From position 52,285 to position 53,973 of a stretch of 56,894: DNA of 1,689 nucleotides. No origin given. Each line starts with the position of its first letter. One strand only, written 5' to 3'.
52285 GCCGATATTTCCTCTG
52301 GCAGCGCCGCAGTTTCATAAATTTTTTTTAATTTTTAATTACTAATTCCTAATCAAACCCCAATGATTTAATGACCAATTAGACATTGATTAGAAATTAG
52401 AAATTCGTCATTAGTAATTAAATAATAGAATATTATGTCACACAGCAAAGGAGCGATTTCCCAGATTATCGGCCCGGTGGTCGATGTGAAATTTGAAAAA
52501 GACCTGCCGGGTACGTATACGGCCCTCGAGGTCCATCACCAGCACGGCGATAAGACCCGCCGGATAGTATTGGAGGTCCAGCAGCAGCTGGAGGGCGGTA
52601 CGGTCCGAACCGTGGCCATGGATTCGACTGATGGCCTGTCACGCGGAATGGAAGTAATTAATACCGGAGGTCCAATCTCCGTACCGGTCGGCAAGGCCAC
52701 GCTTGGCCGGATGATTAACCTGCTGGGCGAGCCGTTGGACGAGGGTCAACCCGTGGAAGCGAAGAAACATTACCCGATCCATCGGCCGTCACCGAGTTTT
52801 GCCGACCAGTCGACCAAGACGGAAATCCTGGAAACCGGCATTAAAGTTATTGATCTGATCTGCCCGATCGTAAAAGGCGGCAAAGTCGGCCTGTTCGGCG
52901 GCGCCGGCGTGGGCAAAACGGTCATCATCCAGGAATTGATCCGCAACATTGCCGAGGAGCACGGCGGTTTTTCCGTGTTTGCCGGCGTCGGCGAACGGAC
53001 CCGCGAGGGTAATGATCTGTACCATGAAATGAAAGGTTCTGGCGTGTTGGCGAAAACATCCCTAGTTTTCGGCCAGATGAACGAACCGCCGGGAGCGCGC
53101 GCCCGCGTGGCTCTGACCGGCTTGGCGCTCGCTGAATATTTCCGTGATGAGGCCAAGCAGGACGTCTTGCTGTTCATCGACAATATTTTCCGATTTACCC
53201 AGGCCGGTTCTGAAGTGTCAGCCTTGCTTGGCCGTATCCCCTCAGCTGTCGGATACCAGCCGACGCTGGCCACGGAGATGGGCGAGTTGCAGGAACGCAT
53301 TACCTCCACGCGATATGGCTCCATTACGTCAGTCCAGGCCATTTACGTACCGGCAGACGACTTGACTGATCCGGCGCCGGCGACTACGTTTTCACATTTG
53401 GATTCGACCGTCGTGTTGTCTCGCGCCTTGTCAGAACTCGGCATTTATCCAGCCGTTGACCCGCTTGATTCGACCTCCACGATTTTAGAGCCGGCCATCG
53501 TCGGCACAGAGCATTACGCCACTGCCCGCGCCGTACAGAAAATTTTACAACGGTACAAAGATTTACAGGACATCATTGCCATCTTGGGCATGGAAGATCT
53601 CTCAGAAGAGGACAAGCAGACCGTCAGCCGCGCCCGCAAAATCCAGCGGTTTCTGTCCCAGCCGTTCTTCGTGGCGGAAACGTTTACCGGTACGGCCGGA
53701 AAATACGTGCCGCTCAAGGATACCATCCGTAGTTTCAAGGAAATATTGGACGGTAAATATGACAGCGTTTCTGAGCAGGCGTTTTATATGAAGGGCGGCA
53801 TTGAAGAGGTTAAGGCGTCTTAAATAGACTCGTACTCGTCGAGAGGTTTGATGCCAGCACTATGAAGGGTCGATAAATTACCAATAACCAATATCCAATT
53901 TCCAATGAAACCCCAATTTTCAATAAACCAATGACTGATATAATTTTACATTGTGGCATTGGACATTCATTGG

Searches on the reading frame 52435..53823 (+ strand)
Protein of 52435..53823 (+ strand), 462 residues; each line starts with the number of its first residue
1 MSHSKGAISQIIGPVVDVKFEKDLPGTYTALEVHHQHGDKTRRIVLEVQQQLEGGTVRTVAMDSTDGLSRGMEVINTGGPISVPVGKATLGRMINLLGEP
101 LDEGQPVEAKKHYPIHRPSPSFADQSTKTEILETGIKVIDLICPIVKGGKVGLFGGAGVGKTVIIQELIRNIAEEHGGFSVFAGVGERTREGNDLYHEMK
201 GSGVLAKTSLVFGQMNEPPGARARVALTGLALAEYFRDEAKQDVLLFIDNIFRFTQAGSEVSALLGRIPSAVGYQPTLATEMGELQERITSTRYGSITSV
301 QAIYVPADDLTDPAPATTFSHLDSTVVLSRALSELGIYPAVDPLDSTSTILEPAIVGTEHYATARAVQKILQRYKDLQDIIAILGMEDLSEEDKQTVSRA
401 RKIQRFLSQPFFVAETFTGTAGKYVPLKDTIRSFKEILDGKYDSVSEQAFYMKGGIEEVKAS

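Call 28: find_encoding_contigs(protein=window:52435-53823:+, flank=3000, max_places=4)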
Protein window:52435-53823:+ (462 aa): no gene with exactly this product is on record in the collection.
